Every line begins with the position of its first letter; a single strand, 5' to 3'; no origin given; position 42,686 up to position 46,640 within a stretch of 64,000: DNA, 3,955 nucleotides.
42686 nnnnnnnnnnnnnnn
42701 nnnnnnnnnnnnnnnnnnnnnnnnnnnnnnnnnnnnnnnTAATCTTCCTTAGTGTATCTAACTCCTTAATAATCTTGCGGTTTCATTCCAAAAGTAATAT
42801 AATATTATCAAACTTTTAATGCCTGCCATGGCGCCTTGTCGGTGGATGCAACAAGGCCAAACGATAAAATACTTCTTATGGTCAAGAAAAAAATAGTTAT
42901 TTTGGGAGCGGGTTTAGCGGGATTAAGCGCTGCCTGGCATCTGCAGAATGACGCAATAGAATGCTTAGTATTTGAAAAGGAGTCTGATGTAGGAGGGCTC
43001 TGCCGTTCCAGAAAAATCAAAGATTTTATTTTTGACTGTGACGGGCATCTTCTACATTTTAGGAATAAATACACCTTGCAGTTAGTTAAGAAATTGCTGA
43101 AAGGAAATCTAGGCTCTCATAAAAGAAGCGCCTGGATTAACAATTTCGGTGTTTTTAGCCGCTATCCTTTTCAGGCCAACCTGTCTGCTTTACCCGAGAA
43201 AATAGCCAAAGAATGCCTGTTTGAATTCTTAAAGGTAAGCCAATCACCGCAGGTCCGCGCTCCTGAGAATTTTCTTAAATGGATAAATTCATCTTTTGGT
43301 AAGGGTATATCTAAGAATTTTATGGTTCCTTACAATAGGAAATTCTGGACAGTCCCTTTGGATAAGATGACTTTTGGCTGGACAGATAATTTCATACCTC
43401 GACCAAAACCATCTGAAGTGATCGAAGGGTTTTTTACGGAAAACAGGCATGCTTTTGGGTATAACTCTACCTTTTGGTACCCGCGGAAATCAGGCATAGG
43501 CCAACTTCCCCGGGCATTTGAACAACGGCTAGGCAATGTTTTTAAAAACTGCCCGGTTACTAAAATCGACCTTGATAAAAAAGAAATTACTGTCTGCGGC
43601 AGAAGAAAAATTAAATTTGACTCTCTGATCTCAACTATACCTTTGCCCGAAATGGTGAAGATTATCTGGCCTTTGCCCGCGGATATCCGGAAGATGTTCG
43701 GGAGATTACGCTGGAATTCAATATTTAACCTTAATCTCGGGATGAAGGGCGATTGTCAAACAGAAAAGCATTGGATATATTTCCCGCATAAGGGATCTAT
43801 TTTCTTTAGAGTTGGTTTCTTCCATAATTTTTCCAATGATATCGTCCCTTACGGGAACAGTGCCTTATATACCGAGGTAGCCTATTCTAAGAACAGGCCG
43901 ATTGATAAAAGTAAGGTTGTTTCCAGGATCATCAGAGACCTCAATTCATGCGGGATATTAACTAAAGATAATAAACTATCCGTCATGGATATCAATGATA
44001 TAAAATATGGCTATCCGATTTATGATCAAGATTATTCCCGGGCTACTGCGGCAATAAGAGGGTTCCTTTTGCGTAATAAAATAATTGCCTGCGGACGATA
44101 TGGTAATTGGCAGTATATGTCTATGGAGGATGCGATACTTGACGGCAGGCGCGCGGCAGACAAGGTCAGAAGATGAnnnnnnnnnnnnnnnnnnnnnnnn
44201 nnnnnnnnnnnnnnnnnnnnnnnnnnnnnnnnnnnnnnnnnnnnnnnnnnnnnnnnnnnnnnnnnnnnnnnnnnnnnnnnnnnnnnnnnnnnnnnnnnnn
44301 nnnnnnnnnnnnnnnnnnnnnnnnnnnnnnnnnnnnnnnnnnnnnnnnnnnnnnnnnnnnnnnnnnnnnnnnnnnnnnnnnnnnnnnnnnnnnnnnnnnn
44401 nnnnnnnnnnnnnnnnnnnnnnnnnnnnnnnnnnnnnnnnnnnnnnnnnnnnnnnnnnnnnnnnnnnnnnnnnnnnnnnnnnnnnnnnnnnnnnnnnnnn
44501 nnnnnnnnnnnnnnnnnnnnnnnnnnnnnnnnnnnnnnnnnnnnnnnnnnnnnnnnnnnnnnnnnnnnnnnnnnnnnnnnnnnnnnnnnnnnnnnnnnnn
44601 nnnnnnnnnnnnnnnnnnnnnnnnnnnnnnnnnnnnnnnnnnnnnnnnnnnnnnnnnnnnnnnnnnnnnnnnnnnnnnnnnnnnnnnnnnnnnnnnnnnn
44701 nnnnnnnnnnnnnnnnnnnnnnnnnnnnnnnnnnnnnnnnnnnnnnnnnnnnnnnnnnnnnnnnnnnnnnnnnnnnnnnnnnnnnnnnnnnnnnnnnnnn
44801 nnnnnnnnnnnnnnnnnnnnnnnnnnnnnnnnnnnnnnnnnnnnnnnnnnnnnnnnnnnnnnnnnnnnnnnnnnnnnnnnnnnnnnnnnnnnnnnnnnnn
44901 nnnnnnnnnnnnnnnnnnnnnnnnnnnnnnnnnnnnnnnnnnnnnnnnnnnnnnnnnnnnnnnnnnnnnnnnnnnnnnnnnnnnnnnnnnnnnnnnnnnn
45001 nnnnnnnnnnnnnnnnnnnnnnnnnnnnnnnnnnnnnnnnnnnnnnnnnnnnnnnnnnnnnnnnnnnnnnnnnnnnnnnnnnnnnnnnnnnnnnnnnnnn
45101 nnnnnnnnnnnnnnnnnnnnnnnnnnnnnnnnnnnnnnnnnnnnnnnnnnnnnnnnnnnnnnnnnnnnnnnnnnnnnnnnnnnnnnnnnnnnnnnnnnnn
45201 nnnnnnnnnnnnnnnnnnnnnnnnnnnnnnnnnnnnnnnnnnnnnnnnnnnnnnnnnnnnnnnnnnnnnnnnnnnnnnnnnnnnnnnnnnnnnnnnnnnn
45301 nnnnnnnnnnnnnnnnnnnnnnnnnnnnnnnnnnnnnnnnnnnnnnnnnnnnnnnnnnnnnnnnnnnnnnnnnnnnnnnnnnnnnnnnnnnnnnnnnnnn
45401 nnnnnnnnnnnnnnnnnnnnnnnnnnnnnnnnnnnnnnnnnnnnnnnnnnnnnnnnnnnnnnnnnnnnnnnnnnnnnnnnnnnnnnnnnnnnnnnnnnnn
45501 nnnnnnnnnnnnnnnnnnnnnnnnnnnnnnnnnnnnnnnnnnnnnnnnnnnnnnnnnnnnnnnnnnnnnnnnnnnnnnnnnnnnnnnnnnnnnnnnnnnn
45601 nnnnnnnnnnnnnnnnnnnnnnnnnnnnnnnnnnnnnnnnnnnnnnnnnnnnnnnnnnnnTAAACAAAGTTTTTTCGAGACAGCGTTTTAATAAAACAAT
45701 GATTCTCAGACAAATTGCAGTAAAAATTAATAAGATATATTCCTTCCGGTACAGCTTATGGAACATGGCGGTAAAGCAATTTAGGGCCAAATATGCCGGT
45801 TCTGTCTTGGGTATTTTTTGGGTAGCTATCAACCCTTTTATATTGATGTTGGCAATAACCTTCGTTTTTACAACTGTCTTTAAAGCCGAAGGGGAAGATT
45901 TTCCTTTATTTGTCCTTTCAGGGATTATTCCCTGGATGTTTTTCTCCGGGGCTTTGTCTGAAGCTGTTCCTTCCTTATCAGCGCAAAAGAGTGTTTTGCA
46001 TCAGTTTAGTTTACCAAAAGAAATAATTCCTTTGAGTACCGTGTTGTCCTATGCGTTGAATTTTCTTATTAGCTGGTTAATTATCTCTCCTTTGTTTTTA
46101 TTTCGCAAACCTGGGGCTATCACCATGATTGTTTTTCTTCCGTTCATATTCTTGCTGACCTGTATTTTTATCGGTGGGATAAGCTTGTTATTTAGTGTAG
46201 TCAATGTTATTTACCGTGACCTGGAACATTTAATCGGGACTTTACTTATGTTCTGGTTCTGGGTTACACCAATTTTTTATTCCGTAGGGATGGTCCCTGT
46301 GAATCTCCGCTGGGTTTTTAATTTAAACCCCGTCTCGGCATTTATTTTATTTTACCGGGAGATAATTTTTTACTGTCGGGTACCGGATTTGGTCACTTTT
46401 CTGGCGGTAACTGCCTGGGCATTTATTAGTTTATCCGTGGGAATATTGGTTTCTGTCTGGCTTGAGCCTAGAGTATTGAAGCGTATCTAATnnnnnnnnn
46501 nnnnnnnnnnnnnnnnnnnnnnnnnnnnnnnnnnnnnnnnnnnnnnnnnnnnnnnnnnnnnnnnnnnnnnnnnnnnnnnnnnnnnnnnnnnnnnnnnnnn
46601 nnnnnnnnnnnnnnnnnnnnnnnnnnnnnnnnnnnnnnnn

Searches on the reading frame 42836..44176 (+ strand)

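Call 57: search_protein_families(library=pfam, proteins=[window:42836-44176:+], max_evalue=0.00001)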
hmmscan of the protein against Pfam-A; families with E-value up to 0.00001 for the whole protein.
window:42836-44176:+ (446 aa): 3 families
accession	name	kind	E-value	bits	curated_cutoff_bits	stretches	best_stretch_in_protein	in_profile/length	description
PF01593.30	Amino_oxidase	-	3.2e-27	96.4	19.8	1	27-444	1-442/443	Flavin containing amine oxidoreductase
PF13450.12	NAD_binding_8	-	3.3e-14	53.3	21.9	1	22-86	1-67/68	NAD(P)-binding Rossmann-like domain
PF01266.30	DAO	-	2.8e-07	30.8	27.9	0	19-53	1-35/353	FAD dependent oxidoreductase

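Call 72: search_protein_families(library=ncbifam, proteins=[window:42836-44176:+], max_evalue=0.001)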
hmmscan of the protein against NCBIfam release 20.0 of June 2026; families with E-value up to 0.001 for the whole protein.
window:42836-44176:+ (446 aa): 38 families (the best 25 are shown)
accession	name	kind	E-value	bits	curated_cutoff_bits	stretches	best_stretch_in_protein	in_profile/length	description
NF005547.0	PRK07208.1-3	equivalog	4e-53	180.8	380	1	17-444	4-441/465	hypothetical protein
NF005548.0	PRK07208.1-4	equivalog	6.9e-48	163.5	389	1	17-442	3-448/488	hypothetical protein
NF005545.0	PRK07208.1-1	equivalog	3.4e-32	111.5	451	1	19-435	9-452/504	hypothetical protein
NF005560.0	PRK07233.1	equivalog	9e-22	77.5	252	2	223-445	204-429/435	hypothetical protein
NF005546.0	PRK07208.1-2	equivalog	1.9e-17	63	418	2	15-88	2-76/527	hypothetical protein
NF008843.0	PRK11883.1-3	equivalog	9.1e-13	48.1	406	1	18-87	2-75/424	protoporphyrinogen oxidase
TIGR00562.1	proto_IX_ox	equivalog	2.1e-11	43.1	97.85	1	17-136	2-118/470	protoporphyrinogen oxidase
TIGR00031.1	UDP-GALP_mutase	equivalog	2.7e-11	43.1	303.75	1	19-178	3-167/378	UDP-galactopyranose mutase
TIGR03467.1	HpnE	equivalog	3.5e-11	43.1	283.05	1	20-87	1-70/430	hydroxysqualene dehydroxylase HpnE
TIGR02734.1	crtI_fam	subfamily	1.2e-07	30.8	238.1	1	20-68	1-49/504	phytoene desaturase family protein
NF005549.0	PRK07208.1-5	equivalog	2e-07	29.9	587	1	17-88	4-79/534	hypothetical protein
NF008845.0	PRK11883.1-5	equivalog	1.1e-06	27.2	560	1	16-87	3-80/468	protoporphyrinogen oxidase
NF058655.1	CrtID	equivalog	1.8e-06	27.1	640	1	20-68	1-49/478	bifunctional phytoene desaturase/3,4-desaturase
NF009410.0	PRK12771.1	subfamily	1.8e-06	26.9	516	1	18-57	139-178/566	NAD(P)-binding protein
NF009454.0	PRK12814.1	equivalog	1.8e-05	23.4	916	1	17-57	193-233/657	putative NADPH-dependent glutamate synthase small subunit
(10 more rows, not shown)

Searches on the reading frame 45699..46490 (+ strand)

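Call 91: search_protein_families(library=pfam, proteins=[window:45699-46490:+], max_evalue=0.001)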
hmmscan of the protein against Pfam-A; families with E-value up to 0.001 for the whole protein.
window:45699-46490:+ (263 aa): 1 family
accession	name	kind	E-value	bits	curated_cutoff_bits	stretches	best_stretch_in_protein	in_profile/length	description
PF01061.29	ABC2_membrane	-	2.1e-09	37.7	26.9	1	20-224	3-211/211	ABC-2 type transporter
